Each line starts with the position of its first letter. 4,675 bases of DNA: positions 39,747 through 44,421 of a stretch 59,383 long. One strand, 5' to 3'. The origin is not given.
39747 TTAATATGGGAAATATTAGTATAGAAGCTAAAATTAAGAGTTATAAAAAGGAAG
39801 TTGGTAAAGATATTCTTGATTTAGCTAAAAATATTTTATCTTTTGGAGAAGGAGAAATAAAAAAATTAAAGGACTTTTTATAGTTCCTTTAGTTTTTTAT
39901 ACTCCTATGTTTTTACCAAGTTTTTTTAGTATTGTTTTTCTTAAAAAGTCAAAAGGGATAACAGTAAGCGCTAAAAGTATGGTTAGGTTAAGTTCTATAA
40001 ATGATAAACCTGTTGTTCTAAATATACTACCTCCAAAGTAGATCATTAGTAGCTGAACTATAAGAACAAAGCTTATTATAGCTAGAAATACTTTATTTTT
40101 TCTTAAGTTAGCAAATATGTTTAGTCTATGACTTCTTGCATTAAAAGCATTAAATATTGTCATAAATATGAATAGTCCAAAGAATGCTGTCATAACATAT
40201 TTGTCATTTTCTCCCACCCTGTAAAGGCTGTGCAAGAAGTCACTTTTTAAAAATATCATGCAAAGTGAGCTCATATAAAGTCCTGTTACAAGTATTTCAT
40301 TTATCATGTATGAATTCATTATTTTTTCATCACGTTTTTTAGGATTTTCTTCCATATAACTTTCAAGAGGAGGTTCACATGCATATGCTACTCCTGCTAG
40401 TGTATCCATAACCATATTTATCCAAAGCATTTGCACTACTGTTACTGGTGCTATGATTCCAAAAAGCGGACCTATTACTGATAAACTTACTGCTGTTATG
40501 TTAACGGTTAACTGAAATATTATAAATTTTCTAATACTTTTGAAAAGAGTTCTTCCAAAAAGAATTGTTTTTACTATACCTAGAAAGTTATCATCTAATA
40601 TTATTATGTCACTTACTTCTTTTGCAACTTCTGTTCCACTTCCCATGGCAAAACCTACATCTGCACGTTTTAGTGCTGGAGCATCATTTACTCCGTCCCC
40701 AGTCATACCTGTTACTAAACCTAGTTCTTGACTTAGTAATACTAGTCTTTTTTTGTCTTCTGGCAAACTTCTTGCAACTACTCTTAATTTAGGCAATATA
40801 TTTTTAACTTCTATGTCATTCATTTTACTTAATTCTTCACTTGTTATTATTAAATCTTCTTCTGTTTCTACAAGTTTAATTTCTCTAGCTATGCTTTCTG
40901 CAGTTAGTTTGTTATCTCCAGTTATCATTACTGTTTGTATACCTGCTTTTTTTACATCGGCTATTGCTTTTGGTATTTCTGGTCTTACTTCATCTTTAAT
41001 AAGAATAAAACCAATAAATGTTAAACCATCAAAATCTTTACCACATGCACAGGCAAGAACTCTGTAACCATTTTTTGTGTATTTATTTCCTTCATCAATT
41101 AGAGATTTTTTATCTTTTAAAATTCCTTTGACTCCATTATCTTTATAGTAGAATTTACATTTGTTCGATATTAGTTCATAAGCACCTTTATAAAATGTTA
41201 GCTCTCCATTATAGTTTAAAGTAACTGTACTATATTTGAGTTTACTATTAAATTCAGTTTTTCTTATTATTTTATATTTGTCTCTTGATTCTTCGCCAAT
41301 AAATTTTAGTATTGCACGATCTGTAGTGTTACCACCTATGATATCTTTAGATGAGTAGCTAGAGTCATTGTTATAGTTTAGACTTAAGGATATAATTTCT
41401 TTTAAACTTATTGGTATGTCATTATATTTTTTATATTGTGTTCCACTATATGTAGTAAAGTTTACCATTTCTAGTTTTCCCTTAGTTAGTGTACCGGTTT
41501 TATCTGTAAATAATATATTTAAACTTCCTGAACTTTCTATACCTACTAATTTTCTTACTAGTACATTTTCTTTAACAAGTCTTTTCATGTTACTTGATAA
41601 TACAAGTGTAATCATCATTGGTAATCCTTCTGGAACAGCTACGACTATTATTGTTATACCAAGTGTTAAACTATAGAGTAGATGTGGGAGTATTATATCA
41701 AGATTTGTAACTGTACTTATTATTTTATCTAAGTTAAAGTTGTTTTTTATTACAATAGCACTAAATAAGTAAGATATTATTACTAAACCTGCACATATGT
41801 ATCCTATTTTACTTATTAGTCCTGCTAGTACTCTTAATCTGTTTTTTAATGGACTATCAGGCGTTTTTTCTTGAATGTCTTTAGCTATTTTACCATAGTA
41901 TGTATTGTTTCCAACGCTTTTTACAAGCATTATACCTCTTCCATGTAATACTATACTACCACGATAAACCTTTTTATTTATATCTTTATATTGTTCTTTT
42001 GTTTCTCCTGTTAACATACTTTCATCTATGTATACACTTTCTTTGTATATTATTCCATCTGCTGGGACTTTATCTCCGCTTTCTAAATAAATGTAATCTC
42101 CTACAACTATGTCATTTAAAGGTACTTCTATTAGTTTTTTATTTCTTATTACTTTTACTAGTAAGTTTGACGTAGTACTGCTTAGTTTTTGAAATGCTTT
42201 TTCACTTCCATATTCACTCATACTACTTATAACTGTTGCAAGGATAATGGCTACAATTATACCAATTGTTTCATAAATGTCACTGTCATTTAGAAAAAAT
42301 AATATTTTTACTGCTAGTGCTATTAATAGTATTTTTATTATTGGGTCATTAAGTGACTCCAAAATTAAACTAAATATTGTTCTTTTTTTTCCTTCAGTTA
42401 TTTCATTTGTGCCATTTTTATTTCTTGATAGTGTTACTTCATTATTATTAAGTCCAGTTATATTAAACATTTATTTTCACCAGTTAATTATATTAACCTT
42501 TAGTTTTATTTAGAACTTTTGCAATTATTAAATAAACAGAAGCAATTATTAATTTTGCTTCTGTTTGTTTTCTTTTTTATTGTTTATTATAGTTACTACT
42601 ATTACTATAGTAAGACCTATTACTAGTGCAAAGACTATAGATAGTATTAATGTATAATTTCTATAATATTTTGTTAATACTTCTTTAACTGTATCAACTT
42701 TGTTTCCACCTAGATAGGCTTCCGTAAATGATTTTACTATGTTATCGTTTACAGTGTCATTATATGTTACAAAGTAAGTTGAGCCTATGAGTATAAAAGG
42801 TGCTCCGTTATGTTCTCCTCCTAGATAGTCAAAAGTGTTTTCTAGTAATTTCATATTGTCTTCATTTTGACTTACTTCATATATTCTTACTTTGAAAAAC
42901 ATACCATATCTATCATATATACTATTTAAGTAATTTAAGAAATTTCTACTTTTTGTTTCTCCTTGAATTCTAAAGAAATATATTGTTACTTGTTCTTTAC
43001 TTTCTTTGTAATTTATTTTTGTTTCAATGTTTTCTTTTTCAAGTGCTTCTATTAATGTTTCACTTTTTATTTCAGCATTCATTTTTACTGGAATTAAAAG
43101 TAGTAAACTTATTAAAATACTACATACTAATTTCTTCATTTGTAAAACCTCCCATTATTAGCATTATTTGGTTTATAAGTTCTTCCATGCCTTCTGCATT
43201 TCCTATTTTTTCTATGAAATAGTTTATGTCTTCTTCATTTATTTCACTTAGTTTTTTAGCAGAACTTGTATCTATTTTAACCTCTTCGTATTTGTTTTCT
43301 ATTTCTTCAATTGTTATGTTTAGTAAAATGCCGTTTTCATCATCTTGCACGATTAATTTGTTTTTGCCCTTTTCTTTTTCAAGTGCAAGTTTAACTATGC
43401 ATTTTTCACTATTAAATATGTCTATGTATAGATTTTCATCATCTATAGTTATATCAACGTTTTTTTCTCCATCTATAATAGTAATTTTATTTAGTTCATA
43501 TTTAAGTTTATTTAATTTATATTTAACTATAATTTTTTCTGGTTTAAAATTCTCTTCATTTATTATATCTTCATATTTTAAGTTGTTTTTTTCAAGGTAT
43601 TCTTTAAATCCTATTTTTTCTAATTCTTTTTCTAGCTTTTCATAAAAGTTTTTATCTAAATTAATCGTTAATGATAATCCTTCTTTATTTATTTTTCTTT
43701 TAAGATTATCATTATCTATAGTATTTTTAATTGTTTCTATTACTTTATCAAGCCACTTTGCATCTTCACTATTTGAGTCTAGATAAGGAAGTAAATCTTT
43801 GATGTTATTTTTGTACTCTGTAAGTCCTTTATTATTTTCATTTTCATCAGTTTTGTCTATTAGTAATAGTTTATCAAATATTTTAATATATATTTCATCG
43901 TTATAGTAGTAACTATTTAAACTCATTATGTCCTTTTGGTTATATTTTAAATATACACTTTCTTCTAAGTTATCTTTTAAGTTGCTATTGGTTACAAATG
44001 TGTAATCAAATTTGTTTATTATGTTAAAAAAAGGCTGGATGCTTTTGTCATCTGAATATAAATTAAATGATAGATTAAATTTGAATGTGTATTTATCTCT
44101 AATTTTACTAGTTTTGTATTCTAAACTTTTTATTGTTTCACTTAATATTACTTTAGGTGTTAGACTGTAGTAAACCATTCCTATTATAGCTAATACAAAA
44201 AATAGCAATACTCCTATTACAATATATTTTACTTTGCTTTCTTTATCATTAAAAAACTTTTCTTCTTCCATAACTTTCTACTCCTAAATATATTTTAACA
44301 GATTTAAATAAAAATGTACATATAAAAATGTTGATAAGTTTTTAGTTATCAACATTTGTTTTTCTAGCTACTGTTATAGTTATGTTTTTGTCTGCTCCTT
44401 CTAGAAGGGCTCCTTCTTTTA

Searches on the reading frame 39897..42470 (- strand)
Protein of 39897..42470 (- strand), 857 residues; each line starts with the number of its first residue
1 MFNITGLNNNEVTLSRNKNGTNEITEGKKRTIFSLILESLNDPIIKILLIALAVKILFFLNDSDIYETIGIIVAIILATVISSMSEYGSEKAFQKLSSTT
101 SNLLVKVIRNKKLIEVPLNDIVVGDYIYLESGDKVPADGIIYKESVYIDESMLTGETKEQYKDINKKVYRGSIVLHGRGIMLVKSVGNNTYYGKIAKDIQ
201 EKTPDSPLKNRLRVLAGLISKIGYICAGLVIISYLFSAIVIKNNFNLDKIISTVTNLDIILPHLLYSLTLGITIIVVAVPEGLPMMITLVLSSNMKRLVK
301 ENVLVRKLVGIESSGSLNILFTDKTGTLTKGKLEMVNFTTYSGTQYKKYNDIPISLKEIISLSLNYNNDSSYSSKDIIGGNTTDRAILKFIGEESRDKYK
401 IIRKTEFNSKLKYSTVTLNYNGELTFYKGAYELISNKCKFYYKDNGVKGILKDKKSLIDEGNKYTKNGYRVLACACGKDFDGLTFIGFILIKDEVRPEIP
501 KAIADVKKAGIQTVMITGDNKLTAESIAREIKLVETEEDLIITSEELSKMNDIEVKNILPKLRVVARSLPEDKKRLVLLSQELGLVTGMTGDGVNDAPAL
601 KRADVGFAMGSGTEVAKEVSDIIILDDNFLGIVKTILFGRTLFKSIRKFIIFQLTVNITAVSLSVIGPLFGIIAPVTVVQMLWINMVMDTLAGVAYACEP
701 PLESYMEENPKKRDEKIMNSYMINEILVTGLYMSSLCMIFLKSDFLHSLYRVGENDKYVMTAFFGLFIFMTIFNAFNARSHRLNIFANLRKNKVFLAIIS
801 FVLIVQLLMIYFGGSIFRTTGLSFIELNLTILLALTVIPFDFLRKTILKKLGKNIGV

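Call 59: search_protein_families(library=pfam, proteins=[window:39897-42470:-], max_evalue=0.0001)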
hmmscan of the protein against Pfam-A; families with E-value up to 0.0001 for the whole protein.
window:39897-42470:- (857 aa): 6 families
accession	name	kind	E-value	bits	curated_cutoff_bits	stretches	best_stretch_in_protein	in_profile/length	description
PF00122.25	E1-E2_ATPase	-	2.3e-38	131.9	28.1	1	105-300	7-180/181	E1-E2 ATPase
PF00689.26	Cation_ATPase_C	-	5.5e-37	127.7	27.3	1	675-846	3-174/175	Cation transporting ATPase, C-terminus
PF00702.32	Hydrolase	-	1.1e-15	59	26.4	1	320-604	4-191/191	haloacid dehalogenase-like hydrolase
PF00690.31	Cation_ATPase_N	-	4.8e-11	42.6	20.4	1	5-54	19-68/69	Cation transporter/ATPase, N-terminus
PF13246.12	Cation_ATPase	-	3.5e-06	27.4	21.7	1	371-440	12-90/91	Cation transport ATPase (P-type)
PF08282.18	Hydrolase_3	-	2.5e-05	24.6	20.9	1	591-636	210-255/255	haloacid dehalogenase-like hydrolase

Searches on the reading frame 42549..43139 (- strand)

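Call 3: search_protein_families(library=pfam, proteins=[window:42549-43139:-], max_evalue=1)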
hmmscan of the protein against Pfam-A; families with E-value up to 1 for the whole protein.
window:42549-43139:- (196 aa): 3 families
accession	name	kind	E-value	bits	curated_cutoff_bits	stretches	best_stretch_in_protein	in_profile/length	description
PF06305.16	LapA_dom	-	0.0075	16.6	28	1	161-195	16-53/64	Lipopolysaccharide assembly protein A domain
PF07850.20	Renin_r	-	0.015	15.7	27.8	1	153-185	23-55/79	Renin receptor-like transmembrane spanning segment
PF06143.16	Baculo_11_kDa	-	0.11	12.5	28.4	1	156-194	30-69/84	Baculovirus 11 kDa family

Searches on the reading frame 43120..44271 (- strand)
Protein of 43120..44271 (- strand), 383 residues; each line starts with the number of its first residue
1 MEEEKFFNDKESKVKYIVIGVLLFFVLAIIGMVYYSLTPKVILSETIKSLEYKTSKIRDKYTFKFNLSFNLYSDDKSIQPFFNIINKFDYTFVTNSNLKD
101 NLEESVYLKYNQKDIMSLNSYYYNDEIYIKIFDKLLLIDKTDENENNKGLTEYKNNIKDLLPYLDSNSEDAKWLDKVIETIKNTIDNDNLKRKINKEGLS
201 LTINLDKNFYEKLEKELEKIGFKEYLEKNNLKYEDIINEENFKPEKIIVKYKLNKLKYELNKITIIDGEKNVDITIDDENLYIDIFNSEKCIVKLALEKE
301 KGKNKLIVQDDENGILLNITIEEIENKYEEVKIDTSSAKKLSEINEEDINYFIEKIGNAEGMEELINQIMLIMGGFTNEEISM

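Call 3: search_protein_families(library=pfam, proteins=[window:43120-44271:-], max_evalue=1)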
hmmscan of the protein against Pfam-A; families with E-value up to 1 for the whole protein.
window:43120-44271:- (383 aa): 4 families
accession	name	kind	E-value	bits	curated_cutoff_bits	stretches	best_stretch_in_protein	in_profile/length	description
PF19168.5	DUF5850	-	0.015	16.2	25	1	17-144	4-124/171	Family of unknown function (DUF5850)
PF08854.15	DUF1824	-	0.029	14.8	25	1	77-117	49-89/125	Domain of unknown function (DUF1824)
PF12298.14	Bot1p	-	0.11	13.1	23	1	91-171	10-92/172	Eukaryotic mitochondrial regulator protein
PF15012.11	DUF4519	-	0.16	12.6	27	1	7-39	23-55/56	Domain of unknown function (DUF4519)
